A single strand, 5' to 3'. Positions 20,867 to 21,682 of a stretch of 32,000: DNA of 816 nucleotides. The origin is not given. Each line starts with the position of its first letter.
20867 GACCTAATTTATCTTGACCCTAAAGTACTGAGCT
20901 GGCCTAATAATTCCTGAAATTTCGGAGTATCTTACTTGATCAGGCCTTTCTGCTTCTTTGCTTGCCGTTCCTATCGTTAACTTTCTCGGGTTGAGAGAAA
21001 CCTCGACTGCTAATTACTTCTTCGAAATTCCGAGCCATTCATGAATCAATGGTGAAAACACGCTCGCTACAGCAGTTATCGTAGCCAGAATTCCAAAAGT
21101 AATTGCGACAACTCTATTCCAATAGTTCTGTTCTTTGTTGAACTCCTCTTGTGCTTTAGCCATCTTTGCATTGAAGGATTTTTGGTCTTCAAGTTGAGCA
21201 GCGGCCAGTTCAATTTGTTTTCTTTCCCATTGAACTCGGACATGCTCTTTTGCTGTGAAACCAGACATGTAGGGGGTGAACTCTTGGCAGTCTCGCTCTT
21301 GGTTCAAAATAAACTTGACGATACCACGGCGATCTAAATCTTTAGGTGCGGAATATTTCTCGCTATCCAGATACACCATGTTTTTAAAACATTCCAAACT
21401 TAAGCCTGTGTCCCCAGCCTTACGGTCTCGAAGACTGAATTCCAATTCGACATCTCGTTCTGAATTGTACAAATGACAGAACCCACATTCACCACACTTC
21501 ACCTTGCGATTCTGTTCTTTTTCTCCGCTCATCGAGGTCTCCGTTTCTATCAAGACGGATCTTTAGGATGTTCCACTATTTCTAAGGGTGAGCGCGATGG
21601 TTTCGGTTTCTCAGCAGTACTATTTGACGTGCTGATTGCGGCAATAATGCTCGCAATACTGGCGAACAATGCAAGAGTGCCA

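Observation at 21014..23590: Tandem pair of uncharacterised cysteine-cluster, coiled-coil, tail-anchored paralogs in the tRNA-adjacent island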

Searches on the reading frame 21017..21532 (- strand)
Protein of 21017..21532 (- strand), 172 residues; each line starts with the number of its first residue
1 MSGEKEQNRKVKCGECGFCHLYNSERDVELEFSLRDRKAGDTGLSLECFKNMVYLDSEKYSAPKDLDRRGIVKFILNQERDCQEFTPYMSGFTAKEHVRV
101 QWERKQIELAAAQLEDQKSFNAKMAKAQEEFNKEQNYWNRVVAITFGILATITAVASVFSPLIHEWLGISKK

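Call 7: search_protein_families(library=pfam, proteins=[window:21017-21532:-], max_evalue=1)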
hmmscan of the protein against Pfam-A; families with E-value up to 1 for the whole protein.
seq(172 aa): 1 family
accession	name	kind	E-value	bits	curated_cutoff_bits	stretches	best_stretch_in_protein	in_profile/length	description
PF09630.15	DUF2024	-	0.12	12.8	27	1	3-32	42-71/81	Domain of unknown function (DUF2024)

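Call 8: search_protein_families(library=padloc, proteins=[window:21017-21532:-], max_evalue=1)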
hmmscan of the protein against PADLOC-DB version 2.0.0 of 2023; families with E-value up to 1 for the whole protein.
seq(172 aa): 0 families

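Call 10: find_homologous_proteins(query=window:21017-21532:-, max_evalue=0.01)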
Query seq(172 aa) (172 aa): 1 proteins with E <= 0.01 among 68 candidates.
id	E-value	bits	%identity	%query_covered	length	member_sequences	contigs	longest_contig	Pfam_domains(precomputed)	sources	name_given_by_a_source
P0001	2.7e-111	387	100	100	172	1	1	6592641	-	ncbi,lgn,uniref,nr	ncbi:hypothetical protein KIH39_12705 [Telmatocola sphagniphila]|uniref:Uncharacterized protein n=1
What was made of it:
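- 21014..21532 (-): P1: intact 172-aa family member (NCBI KIH39_12705, Telmatocola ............). Exact match to P0001 (call 10).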

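Call 21: predict_structure(alignment_id=A1)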
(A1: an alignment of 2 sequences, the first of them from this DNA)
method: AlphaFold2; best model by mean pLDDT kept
length: 172 residues; sequences in the alignment: 2
mean_pLDDT: 51.3   pTM: 0.28
mean pLDDT of the five models: 51.3, 50.9, 50.4, 49.2, 47.8
residues with pLDDT >= 90: 1; 70-90: 45; 50-70: 27; < 50: 99
segments of 3 or more residues with pLDDT < 50: 1-97
pLDDT, mean of each block of 10 residues (from residue 1): 31 33 33 32 32 33 34 35 36 48 65 72 80 87 88 74 58 49
secondary structure, 60 per line:
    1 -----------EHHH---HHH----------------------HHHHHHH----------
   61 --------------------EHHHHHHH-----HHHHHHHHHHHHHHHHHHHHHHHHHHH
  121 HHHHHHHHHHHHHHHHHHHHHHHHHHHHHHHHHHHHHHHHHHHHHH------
elements in order: H44-50 H82-88 H94-166
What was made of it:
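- Tried and rejected: AF2 with only P1+P2 was useless for the head domain (pLDDT about 33, call 21).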

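Call 22: search_protein_families(library=ncbifam, proteins=[window:21017-21532:-], max_evalue=0.1)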
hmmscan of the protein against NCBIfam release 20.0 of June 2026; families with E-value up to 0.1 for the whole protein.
seq(172 aa): 1 family
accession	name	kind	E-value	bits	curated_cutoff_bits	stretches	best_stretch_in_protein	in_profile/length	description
NF037993.1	cyano_chori_ly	equivalog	0.0049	16.7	175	1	123-168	132-176/176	chorismate lyase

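Call 23: search_protein_families(library=phrogs, proteins=[window:21017-21532:-], max_evalue=0.1)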
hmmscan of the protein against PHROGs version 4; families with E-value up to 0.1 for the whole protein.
seq(172 aa): 2 families
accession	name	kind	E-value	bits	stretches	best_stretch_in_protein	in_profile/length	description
phrog_26520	-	tail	0.0055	17.1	1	18-123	69-173/215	lower collar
phrog_20753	-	unknown function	0.079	14.1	0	35-85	16-65/87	-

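Call 24: find_related_loci(query=A1, collection=genome_contigs, flank=10000)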
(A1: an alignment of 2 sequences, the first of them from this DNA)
Query A1 (172 aa) in genome_contigs; peptide patterns used: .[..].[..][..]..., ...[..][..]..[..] (x = any residue, [..] = any of these).
96 stretches matched a pattern, but none encodes a relative of the query by tblastn (E <= 1e-3).
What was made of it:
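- Tried and rejected: The genome_contigs scan with the P1+P2 alignment found nothing, not even the source genome (call 24).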

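Call 25: search_protein_representatives(alignment_id=A1)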
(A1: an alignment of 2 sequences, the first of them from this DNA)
Query: 2 sequences, 203 profile positions. Proteins with E-value up to 0.001 (for the whole library): 445; up to 1e-10: 13; up to 1e-30: 2. The best 150 are listed.
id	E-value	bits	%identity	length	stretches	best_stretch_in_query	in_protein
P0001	3.6e-91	320.6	-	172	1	1-185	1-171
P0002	1.1e-83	296.2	-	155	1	1-152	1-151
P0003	5.5e-30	120.9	-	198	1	8-175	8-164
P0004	8.4e-16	74.6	-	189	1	9-169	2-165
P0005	5.2e-15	72.0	-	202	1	10-189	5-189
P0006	4.2e-13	65.7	-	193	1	11-163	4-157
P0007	1.0e-12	64.5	-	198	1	11-195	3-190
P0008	2.0e-11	60.2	-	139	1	9-117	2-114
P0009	2.6e-11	59.9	-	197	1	10-186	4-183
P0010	4.6e-11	59.1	-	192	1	10-179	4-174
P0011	5.9e-11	58.7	-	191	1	11-178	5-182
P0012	7.6e-11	58.4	-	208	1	11-170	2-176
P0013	8.7e-11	58.2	-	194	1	12-175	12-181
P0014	1.2e-10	57.7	-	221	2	8-108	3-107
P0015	1.6e-10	57.4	-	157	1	11-152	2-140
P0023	2.6e-09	53.4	-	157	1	10-140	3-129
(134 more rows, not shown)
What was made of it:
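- The profile of P1+P2 finds 445 representatives at E<=1e-3, all 130-305 aa and colinear (call 25).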

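Call 31: search_protein_families(library=pfam, alignment_id=A2, max_evalue=0.01)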
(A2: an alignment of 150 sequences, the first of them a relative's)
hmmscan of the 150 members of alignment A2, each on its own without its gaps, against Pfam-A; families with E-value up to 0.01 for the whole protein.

A. member 1, P0001 (172 aa): 0 families

B. families by the number of members that match (of 150 scanned): 23 families
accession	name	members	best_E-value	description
PF11239.13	DUF3040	3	0.0016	Protein of unknown function (DUF3040)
PF19779.4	DUF6264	2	1.5e-05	Family of unknown function (DUF6264)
PF15665.10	FAM184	1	0.00067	Family with sequence similarity 184, A and B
PF14362.11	DUF4407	1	0.00098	Domain of unknown function (DUF4407)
PF01956.21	EMC3_TMCO1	1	0.0011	Integral membrane protein EMC3/TMCO1-like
PF01169.24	GDT1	1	0.0014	Divalent cation/proton antiporter GDT1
PF09570.16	RE_SinI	1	0.002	SinI restriction endonuclease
PF18380.7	GEN1_C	1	0.0031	Holliday junction resolvase Gen1 C-terminal domain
PF04514.18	BTV_NS2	1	0.0036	Bluetongue virus non-structural protein NS2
PF23714.1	Rv3627c_N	1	0.0037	Carboxypeptidase Rv3627c-like, N-terminal domain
PF25424.1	PH_35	1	0.0039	Fungal deubiquitinating enzyme PH domain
PF11026.13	DUF2721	1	0.0039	Protein of unknown function (DUF2721)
PF00645.25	zf-PARP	1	0.0039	Poly(ADP-ribose) polymerase and DNA-Ligase Zn-finger region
PF08196.16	UL2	1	0.0041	UL2 protein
PF03232.19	COQ7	1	0.0044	Ubiquinone biosynthesis protein COQ7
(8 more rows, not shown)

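Call 32: search_solved_structures(query=A2, max_evalue=1)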
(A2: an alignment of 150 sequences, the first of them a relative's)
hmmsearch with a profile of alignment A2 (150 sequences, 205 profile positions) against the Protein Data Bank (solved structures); distinct sequences matched with E-value up to 1: 4.
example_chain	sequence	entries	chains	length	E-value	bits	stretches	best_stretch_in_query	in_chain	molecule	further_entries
29vf_O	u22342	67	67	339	0.0013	22.1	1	93-166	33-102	TATA-box-binding protein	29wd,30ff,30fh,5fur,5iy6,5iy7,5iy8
5a1u_H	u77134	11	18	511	0.35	14.1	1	109-195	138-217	COATOMER SUBUNIT DELTA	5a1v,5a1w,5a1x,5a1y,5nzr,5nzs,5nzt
8qag_A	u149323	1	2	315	0.52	13.6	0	123-179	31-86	sc-CC-6-95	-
21vq_V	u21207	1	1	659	0.81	12.9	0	107-170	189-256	Phi92_gp134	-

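Call 34: find_homologous_proteins(query=A2, max_evalue=0.00001)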
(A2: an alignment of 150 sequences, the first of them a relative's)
Query A2 (150 sequences) (172 aa, profile of the alignment): 8 proteins with E <= 0.00001 among 7898 candidates.
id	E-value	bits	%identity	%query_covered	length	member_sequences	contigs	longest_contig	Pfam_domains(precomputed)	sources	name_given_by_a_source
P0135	1.3e-46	177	31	51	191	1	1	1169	-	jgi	jgi:hypothetical protein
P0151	1.4e-42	164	24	72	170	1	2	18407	-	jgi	jgi:hypothetical protein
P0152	4.1e-33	133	24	91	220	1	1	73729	-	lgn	-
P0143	1.3e-31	128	25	78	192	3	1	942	-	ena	-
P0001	1.5e-27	115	100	100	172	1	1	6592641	-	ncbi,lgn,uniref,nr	ncbi:hypothetical protein KIH39_12705 [Telmatocola sphagniphila]|uniref:Uncharacterized protein n=1 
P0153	2.3e-27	114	28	87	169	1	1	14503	-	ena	-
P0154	6.4e-26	110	42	10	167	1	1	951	-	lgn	-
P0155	4.5e-23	100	27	83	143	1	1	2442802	-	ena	-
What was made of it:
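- Tried and rejected: With the 150-sequence profile, only 8 hits came back (call 34).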

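Call 35: find_encoding_contigs(protein=P0152, flank=10000, max_places=3)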
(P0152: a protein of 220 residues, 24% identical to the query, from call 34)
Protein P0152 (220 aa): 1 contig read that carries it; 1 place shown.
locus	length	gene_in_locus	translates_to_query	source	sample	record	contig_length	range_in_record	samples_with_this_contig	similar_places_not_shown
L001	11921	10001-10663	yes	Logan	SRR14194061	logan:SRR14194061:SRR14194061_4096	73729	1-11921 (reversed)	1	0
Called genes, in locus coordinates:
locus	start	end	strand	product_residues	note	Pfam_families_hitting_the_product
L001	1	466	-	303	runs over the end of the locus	-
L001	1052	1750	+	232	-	PF04255:DUF433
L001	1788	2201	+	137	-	PF18478:PIN_10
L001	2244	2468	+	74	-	-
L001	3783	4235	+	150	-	-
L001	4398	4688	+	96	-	-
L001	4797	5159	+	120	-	-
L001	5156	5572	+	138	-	-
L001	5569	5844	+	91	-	-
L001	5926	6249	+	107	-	-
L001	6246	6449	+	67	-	-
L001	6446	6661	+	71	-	-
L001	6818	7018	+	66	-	-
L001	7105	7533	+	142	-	-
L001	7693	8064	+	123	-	-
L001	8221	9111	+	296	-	-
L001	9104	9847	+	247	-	PF03400:DDE_Tnp_IS1 (faint)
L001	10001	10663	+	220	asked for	-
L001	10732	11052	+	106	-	-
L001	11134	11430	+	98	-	-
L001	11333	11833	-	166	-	-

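Call 36: find_encoding_contigs(protein=P0155, flank=10000, max_places=3)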
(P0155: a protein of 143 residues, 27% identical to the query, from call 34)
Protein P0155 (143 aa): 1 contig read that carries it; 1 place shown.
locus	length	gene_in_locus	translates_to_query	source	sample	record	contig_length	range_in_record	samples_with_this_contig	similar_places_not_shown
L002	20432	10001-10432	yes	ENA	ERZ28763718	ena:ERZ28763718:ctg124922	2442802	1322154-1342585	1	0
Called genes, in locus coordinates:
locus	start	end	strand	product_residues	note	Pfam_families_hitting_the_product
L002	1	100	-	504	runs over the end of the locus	PF00117:GATase, PF07722:Peptidase_C26, PF02540:NAD_synthase (faint), PF03054:tRNA_Me_trans (weak), PF00958:GMP_synt_C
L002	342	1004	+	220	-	PF01300:Sua5_yciO_yrdC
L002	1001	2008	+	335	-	PF00348:polyprenyl_synt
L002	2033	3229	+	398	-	PF00162:PGK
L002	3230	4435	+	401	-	PF01676:Metalloenzyme, PF10143:PhosphMutase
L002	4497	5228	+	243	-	PF00121:TIM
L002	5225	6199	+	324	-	PF01745:IPT (weak), PF13238:AAA_18 (faint), PF01715:IPPT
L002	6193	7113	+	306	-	PF01678:DAP_epimerase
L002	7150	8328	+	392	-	PF00155:Aminotran_1_2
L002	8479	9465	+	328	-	PF13167:GTP-bdg_N, PF16360:GTP-bdg_M, PF01926:MMR_HSR1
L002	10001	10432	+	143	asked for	-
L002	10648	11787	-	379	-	PF00285:Citrate_synt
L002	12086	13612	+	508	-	PF22694:CtpB_N-like (faint), PF00595:PDZ, PF13180:PDZ_2, PF17820:PDZ_6, PF03572:Peptidase_S41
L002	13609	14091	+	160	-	PF01668:SmpB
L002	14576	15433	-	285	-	PF02735:Ku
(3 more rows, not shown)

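Call 37: find_encoding_contigs(protein=P0151, flank=10000, max_places=3)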
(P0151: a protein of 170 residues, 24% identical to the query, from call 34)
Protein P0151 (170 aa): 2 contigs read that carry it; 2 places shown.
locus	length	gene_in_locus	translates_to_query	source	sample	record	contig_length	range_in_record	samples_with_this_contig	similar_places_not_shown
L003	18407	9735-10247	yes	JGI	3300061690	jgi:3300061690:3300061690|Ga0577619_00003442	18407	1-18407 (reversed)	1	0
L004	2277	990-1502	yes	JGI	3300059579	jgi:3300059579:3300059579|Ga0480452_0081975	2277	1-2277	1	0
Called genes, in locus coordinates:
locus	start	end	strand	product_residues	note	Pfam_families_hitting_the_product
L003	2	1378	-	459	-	?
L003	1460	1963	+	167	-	-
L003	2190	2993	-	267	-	PF00069:Pkinase (weak)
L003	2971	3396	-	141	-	PF13672:PP2C_2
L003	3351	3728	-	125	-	PF13672:PP2C_2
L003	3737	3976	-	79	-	-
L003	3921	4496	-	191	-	PF00092:VWA, PF13519:VWA_2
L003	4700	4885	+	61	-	-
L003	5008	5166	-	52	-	-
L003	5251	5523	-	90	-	-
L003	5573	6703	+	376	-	PF12728:HTH_17 (weak), PF00589:Phage_integrase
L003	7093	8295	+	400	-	PF00589:Phage_integrase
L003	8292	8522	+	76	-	-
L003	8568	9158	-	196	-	-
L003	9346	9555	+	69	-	-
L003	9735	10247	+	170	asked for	-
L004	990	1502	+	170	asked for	-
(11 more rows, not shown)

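Call 38: find_encoding_contigs(protein=P0153, flank=10000, max_places=3)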
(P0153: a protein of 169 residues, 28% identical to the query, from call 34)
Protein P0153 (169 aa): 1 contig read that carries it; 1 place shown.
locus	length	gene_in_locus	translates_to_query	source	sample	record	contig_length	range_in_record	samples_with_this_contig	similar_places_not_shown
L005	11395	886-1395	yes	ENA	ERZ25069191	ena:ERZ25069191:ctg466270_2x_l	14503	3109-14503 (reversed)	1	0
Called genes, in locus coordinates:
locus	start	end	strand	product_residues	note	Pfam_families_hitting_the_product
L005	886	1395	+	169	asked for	-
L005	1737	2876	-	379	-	PF00285:Citrate_synt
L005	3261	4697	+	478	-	PF22694:CtpB_N-like (faint), PF00595:PDZ, PF13180:PDZ_2, PF17820:PDZ_6, PF03572:Peptidase_S41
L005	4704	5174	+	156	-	PF01668:SmpB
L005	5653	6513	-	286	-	PF02735:Ku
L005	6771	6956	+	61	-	-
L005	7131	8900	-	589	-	PF01555:N6_N4_Mtase, PF04471:Mrr_cat, PF22722:NA-iREase1 (weak)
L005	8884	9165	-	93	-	PF01381:HTH_3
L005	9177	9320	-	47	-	PF05015:HigB-like_toxin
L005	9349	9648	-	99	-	-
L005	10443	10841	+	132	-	-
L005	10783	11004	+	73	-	-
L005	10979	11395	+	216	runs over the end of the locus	-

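Call 39: predict_structure(alignment_id=A2)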
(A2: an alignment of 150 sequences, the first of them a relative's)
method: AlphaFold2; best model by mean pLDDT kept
length: 172 residues; sequences in the alignment: 150
mean_pLDDT: 94.6   pTM: 0.72
mean pLDDT of the five models: 94.6, 94.2, 94.0, 94.1, 93.8
residues with pLDDT >= 90: 157; 70-90: 9; 50-70: 4; < 50: 2
segments of 3 or more residues with pLDDT < 50: none
pLDDT, mean of each block of 10 residues (from residue 1): 67 98 97 97 95 96 97 97 96 98 96 98 98 98 98 97 91 74
secondary structure, 60 per line:
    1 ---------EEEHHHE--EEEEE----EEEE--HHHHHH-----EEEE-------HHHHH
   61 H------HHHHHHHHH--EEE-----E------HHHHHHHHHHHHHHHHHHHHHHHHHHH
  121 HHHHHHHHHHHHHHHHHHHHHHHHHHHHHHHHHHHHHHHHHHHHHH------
elements in order: E10-12 E19-23 E28-31 H34-39 E45-48 H56-61 H68-76 E79-81 H94-166
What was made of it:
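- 21113..21241 (-): P1 charged linker helix (aa 98-140) with two F-N hendecad units (F120, F131). AF2 predicts one continuous helix over aa 94-166 (call 39).
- Closest known: Helices built of 11-residue repeats, and charged single alpha-helices. Same: AF2 models it as one continuous helix (call 39).
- It shows a small alpha/beta head and one helix over aa 94-166 (call 39).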

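Call 45: fold_search(model_id=the predicted structure, library=pdb)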
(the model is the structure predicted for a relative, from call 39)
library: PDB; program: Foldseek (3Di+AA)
matches with E <= 10: 6; with E <= 0.001: 0
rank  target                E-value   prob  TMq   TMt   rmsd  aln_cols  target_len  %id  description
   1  5n9c_A                6.1e+00  0.02  0.10  0.14   6.5        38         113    8  ENAH EVH1 in complex with Ac-[2-Cl-F]-PP-[ProM-1]-OH (released 2017-06-14)
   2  6hix_AI               6.9e+00  0.01  0.11  0.09  13.3       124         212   10  Cryo-EM structure of the Trypanosoma brucei mitochondrial ribosome - This entry contains the large mitoribosomal subu (released 2018-09-26)
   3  1toc_R                8.9e+00  0.01  0.08  0.11  12.0        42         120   17  STRUCTURE OF SERINE PROTEINASE (released 1997-07-23)
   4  2ody_E                8.9e+00  0.01  0.10  0.13  15.9        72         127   15  Thrombin-bound boophilin displays a functional and accessible reactive-site loop (released 2008-01-22)
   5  7mny_B                9.5e+00  0.01  0.11  0.14  11.7        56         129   12  Crystal Structure of Nup358/RanBP2 Ran-binding domain 3 in complex with Ran-GPPNHP (released 2022-06-15)
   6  8y7o_G                9.5e+00  0.01  0.09  0.05  10.3        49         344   18  FluPol-NS2 complex (hexamer) (released 2024-07-24)

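Call 49: find_related_loci(query=A4, collection=genome_contigs, flank=10000)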
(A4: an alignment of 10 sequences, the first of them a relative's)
Query A4 (157 aa) in genome_contigs; peptide patterns used: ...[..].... (x = any residue, [..] = any of these).
41 stretches matched a pattern; 21 encode a relative of the query (tblastn E <= 1e-3); 21 distinct loci.
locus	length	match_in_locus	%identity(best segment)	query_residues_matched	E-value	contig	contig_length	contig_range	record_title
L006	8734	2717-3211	38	5-156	6e-32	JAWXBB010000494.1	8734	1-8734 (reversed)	MAG: Planctomycetaceae bacterium isolate MP5IB2.78 k99_2049198, whole genome shotgun sequence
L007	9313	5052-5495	37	5-149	4e-27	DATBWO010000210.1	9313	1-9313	MAG TPA_asm: Dehalococcoidia bacterium isolate SMAG_U7543 k141_1041286, whole genome shotgun sequence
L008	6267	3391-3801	38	2-117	3e-26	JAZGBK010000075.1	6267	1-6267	MAG: Dehalococcoidia bacterium isolate SCS2bin.13 SCS2bin.13_75, whole genome shotgun sequence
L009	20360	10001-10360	39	5-113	2e-25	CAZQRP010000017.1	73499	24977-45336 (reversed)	MAG TPA_asm: uncultured Dehalococcoidales bacterium isolate binchicken_co178_251 genome assembly, contig: NODE_687_lengt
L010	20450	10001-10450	35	1-156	6e-24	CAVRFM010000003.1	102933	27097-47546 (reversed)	MAG: uncultured Chloroflexia bacterium isolate MFD04492.bin.1.138 genome assembly, contig: contig_22959, whole genome sh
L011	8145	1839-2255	39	3-145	2e-23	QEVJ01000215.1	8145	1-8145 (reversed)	MAG: Planctomycetota bacterium isolate PLA5 J3_scaffold_6815, whole genome shotgun sequence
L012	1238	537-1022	33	4-153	3e-22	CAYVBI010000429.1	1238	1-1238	MAG TPA_asm: uncultured Dehalococcoidales bacterium isolate SRP178699_co1_305 genome assembly, contig: NODE_228624_lengt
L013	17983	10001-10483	35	2-152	2e-21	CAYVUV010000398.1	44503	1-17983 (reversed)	MAG TPA_asm: uncultured Candidatus Binatia bacterium isolate binchicken_co200_21 genome assembly, contig: k141_1823296,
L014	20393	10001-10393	37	2-122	6e-20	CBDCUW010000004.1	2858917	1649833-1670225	MAG: Rubripirellula sp. isolate a1daa49b-fd29-492b-8995-b18c1d2b297f genome assembly, contig: contig_4, whole genome sho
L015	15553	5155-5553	36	4-113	4e-19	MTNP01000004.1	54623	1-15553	MAG: Dehalococcoides sp. JdFR-54 JGI24020J35080_1000246, whole genome shotgun sequence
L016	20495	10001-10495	35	4-151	1e-18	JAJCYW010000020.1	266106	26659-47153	MAG: Chloroflexota bacterium isolate OFTM331 OFTM331_19, whole genome shotgun sequence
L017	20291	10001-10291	43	3-93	1e-18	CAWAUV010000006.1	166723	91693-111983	MAG: uncultured Planctomycetaceae bacterium isolate MFD09495.bin.2.17 genome assembly, contig: contig_27034, whole genom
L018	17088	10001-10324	34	4-116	2e-15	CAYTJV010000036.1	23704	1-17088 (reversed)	MAG TPA_asm: uncultured Planctomycetaceae bacterium isolate SRP302447_co3_119 genome assembly, contig: NODE_5809_length_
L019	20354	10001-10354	32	1-117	1e-14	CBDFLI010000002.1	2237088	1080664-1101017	MAG: Dehalococcoidia bacterium isolate 3868ca1d-e66c-4e0d-8479-4eac5413e7ea genome assembly, contig: contig_2, whole gen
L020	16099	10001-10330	33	5-112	6e-13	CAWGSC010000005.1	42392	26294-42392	MAG: uncultured Nitrospiraceae bacterium isolate MFD06298.bin.2.114 genome assembly, contig: contig_23881, whole genome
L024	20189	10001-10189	44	64-126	1e-8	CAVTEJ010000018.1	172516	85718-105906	MAG: uncultured Planctomycetota bacterium isolate MFD00822.bin.2.173 genome assembly, contig: contig_35111, whole genome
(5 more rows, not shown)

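Call 60: search_protein_families(library=pfam, proteins=[L006:1612-2544:+, L007:5490-6338:-, L014:11522-12358:+, L001:8221-9111:+, L001:8972-9847:+, L024:8663-9400:+], max_evalue=0.01)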
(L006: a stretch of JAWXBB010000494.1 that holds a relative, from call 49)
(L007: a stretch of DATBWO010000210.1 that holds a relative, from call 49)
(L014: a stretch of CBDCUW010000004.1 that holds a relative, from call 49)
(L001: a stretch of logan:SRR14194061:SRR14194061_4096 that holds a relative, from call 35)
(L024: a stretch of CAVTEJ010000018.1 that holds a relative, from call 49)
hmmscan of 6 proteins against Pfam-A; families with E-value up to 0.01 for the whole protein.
L006:1612-2544:+ (310 aa): 2 families
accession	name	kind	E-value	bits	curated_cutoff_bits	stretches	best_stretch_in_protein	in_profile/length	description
PF03400.19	DDE_Tnp_IS1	-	1.1e-10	42.4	24.1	2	84-146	6-55/131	IS1 transposase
PF13610.12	DDE_Tnp_IS240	-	0.0064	17.1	27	0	111-183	17-80/139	DDE domain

L007:5490-6338:- (282 aa): 4 families
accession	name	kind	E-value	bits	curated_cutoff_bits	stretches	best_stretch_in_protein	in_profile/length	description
PF03400.19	DDE_Tnp_IS1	-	6.9e-09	36.6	24.1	1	194-238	82-126/131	IS1 transposase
PF13610.12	DDE_Tnp_IS240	-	9.2e-05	23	27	1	94-149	20-76/139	DDE domain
PF13683.12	rve_3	-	0.00043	20.4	26.5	1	199-249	17-62/67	Integrase core domain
PF02796.21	HTH_7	-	0.0044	17.6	23.8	1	3-41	5-43/45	Helix-turn-helix domain of resolvase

L014:11522-12358:+ (278 aa): 1 family
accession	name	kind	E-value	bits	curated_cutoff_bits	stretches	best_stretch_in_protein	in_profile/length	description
PF03400.19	DDE_Tnp_IS1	-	4.4e-09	37.2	24.1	1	198-235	84-121/131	IS1 transposase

L001:8221-9111:+ (296 aa): 1 family
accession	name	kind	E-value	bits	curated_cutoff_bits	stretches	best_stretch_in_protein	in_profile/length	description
PF09509.15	Hypoth_Ymh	-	0.0018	18.6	25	1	236-292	62-119/119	Protein of unknown function (Hypoth_ymh)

L001:8972-9847:+ (291 aa): 1 family
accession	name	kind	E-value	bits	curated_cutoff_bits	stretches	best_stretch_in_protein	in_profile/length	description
PF03400.19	DDE_Tnp_IS1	-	4.5e-08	34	24.1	1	206-249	84-127/131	IS1 transposase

L024:8663-9400:+ (245 aa): 2 families
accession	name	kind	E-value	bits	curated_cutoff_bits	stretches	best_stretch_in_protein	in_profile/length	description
PF03400.19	DDE_Tnp_IS1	-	0.00015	22.6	24.1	1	106-191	6-76/131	IS1 transposase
PF03811.18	Zn_ribbon_InsA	-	0.0094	16.1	26.1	1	5-29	10-34/35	InsA N-terminal domain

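Call 65: find_related_loci(query=A4, collection=viral_contigs, flank=10000)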
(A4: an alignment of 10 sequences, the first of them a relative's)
Query A4 (157 aa) in viral_contigs; peptide patterns used: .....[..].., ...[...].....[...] (x = any residue, [..] = any of these).
36 stretches matched a pattern, but none encodes a relative of the query by tblastn (E <= 1e-3).
